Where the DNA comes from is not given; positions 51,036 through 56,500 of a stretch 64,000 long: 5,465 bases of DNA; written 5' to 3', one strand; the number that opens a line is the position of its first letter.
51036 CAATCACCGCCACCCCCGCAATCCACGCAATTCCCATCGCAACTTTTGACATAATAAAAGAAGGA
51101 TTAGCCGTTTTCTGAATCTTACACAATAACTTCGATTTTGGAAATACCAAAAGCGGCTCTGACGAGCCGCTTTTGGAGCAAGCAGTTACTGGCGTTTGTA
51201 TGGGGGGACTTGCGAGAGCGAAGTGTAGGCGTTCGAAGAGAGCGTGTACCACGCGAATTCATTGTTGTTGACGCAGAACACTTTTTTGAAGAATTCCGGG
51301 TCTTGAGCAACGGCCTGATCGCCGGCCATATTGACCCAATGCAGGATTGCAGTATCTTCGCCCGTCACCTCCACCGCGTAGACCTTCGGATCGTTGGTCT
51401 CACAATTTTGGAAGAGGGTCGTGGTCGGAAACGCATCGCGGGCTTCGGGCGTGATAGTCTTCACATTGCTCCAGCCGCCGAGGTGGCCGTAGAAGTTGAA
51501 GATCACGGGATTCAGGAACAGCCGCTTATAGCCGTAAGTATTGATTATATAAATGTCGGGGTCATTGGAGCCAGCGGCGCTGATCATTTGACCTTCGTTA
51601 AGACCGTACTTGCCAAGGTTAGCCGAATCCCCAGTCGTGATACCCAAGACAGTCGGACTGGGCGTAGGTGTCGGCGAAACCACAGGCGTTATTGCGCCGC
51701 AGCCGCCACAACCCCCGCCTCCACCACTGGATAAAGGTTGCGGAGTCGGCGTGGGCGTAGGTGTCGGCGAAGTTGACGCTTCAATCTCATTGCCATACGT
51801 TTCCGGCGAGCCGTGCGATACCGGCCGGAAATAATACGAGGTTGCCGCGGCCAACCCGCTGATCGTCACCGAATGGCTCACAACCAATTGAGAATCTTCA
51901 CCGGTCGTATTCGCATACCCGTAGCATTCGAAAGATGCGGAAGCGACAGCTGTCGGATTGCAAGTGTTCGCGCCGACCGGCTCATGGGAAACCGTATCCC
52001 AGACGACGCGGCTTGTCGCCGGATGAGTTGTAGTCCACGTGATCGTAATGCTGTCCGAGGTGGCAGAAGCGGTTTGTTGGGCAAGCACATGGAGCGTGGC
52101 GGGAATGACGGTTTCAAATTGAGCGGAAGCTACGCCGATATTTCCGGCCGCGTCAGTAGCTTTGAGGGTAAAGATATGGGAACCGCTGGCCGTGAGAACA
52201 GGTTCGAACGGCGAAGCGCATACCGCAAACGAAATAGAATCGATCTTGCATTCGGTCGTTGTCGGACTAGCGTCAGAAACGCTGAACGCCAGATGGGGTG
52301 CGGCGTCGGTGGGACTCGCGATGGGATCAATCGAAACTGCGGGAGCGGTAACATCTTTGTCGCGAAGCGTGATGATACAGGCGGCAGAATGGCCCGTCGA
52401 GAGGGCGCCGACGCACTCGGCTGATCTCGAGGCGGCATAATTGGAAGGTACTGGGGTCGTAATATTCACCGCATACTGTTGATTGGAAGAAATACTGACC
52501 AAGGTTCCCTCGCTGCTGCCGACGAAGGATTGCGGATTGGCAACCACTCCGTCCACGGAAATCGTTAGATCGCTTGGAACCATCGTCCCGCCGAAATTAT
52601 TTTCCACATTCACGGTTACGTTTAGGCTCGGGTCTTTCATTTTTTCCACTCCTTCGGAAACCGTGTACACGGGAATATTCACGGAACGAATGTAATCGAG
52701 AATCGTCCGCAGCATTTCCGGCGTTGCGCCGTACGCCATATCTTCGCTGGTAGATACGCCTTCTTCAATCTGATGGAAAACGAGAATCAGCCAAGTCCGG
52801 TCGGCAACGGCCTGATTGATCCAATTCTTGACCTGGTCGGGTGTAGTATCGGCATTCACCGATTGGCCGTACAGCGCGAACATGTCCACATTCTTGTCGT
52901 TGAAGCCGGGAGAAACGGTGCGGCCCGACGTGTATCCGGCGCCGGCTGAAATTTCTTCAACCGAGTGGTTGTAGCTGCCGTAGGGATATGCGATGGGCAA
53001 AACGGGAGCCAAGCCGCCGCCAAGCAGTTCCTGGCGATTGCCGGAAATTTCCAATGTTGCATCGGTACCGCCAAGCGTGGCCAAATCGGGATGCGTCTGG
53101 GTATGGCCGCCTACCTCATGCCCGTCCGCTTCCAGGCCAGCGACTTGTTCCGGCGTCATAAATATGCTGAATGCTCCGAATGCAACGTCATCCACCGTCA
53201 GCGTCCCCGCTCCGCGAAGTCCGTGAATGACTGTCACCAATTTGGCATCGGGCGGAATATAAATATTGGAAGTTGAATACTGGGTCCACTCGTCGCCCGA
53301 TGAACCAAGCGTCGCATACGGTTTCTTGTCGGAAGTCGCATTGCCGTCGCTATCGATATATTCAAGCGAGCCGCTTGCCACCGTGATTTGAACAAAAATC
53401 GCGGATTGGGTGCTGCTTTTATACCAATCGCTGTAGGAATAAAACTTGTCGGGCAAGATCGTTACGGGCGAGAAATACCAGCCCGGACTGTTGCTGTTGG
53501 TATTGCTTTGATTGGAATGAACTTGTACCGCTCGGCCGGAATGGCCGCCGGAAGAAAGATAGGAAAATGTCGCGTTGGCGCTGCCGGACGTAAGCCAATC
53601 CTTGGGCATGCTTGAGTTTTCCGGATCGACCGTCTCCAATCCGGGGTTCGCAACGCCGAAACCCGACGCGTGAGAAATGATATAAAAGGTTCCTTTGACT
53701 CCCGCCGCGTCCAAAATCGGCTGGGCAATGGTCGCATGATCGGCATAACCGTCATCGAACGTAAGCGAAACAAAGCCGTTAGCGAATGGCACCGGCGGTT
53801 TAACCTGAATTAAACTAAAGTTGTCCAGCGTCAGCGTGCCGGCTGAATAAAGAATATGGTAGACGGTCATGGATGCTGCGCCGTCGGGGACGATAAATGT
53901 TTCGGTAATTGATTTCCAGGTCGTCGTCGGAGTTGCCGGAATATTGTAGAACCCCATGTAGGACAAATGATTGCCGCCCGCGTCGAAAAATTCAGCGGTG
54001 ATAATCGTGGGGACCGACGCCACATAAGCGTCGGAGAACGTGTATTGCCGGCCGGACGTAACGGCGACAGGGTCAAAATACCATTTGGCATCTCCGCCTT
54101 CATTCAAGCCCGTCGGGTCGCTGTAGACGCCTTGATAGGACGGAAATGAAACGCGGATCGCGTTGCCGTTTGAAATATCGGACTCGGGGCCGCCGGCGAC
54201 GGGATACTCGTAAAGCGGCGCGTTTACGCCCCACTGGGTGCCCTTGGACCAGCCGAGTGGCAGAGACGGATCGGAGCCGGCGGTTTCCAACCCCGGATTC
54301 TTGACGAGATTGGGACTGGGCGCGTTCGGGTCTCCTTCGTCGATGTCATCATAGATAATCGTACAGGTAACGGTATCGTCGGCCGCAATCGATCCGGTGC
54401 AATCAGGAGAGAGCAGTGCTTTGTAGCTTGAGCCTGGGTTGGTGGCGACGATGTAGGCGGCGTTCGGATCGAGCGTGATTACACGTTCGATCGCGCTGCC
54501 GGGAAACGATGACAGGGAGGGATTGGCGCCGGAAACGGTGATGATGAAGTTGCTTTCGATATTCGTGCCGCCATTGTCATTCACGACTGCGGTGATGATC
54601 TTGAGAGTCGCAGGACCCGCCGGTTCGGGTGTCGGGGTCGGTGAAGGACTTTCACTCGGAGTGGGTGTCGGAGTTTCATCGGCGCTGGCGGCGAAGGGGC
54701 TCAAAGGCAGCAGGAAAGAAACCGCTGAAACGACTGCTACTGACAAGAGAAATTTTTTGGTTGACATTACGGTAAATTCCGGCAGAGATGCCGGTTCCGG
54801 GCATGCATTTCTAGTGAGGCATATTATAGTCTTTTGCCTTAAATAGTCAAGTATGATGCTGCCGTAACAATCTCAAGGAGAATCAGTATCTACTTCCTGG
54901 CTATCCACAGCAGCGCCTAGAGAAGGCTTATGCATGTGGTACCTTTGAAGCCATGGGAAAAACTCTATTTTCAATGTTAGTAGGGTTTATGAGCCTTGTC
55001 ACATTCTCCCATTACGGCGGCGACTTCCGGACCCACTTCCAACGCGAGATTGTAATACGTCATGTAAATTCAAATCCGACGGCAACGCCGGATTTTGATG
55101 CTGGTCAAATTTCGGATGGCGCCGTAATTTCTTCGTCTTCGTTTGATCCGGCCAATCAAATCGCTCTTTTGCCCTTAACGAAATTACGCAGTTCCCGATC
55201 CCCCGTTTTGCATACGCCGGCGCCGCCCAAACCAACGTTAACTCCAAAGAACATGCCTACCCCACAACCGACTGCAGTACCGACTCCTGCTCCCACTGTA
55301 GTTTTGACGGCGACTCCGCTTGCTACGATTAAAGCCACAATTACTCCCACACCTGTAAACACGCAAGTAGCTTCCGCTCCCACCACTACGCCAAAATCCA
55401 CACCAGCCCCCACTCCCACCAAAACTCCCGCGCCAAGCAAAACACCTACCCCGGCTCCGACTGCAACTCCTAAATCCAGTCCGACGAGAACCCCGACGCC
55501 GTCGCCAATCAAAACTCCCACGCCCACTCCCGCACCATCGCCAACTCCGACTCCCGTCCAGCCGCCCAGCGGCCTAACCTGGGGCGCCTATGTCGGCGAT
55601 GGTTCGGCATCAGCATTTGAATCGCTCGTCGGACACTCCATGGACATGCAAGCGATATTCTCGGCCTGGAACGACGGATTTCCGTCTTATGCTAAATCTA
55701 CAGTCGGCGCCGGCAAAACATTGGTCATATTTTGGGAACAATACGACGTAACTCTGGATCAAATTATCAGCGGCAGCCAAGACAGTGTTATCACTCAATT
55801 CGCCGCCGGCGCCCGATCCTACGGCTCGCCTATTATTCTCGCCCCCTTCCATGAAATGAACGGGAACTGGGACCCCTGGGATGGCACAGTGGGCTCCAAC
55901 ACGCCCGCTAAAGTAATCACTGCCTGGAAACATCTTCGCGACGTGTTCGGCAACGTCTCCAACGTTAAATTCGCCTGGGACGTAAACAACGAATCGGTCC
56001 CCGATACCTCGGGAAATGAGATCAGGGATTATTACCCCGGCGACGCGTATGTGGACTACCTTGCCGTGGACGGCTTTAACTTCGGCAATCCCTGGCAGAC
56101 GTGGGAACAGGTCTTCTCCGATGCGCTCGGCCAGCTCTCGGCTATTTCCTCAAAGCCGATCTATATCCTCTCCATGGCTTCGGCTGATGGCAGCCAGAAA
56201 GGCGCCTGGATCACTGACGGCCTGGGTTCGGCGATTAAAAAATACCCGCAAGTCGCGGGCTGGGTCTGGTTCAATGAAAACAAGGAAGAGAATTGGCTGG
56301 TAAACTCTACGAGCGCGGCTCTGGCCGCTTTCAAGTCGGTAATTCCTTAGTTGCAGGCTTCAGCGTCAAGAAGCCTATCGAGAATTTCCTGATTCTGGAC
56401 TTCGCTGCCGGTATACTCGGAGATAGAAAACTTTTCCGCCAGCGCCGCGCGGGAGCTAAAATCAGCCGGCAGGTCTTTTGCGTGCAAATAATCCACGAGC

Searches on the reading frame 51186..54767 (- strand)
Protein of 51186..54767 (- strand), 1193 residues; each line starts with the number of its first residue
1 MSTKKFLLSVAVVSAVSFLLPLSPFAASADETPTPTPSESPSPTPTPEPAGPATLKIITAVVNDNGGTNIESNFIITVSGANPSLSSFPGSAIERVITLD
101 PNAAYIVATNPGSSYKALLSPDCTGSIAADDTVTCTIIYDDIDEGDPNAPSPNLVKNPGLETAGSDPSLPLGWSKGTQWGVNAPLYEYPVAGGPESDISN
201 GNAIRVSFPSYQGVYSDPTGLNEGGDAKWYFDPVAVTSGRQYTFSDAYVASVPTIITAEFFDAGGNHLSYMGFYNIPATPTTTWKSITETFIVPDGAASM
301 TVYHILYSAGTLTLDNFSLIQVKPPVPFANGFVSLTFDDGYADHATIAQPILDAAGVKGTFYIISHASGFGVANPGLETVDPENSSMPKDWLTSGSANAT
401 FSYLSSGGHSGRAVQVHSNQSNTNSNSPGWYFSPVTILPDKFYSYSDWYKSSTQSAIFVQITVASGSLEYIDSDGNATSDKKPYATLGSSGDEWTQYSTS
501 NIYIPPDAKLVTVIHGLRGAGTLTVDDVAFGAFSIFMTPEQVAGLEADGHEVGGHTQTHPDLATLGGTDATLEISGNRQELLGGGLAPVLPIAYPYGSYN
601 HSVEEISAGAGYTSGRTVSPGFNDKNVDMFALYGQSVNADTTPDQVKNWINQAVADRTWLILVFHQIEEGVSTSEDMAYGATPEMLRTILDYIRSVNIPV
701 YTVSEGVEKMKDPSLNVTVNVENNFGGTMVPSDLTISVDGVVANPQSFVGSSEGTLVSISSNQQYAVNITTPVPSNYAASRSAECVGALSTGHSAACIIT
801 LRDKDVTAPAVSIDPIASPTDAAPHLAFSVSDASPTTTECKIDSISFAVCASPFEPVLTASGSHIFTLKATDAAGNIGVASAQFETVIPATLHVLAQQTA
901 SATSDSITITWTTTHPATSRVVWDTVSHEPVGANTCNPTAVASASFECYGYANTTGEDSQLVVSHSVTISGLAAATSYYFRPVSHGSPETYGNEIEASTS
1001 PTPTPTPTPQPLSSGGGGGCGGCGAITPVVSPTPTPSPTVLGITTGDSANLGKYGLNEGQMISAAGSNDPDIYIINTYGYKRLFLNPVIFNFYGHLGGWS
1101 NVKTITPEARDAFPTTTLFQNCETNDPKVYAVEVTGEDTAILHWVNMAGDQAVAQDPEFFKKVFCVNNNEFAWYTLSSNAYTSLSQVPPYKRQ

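Call 9: search_protein_families(library=pfam, proteins=[window:51186-54767:-], max_evalue=0.001)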
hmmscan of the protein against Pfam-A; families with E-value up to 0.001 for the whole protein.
window:51186-54767:- (1193 aa): 2 families
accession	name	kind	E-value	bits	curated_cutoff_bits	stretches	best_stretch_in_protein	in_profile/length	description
PF01522.26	Polysacc_deac_1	-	2.1e-17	63.7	23.1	2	537-613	46-122/124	Polysaccharide deacetylase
PF16656.11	Pur_ac_phosph_N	-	5.8e-06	27.2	30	1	901-987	9-83/93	Purple acid Phosphatase, N-terminal domain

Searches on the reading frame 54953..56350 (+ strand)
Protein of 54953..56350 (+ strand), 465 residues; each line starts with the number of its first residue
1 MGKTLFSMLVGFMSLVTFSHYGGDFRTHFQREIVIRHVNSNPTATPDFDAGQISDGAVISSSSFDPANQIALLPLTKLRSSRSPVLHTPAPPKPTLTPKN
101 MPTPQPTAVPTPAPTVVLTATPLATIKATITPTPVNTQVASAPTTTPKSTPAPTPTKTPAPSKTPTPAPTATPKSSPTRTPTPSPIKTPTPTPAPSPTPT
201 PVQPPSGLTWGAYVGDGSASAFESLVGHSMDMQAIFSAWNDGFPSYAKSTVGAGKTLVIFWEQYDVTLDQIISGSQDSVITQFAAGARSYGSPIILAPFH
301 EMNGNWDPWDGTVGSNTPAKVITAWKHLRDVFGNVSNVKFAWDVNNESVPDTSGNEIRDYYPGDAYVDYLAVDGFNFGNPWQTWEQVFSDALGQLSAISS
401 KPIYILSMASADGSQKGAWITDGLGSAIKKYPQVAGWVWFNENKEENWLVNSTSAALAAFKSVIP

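Call 9: search_protein_families(library=pfam, proteins=[window:54953-56350:+], max_evalue=0.001)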
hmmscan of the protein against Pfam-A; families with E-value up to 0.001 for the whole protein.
window:54953-56350:+ (465 aa): 1 family
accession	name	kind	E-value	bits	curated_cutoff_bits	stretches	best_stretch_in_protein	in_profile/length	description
PF02156.21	Glyco_hydro_26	-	7.4e-10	39.1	20.2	1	288-455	147-296/311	Glycosyl hydrolase family 26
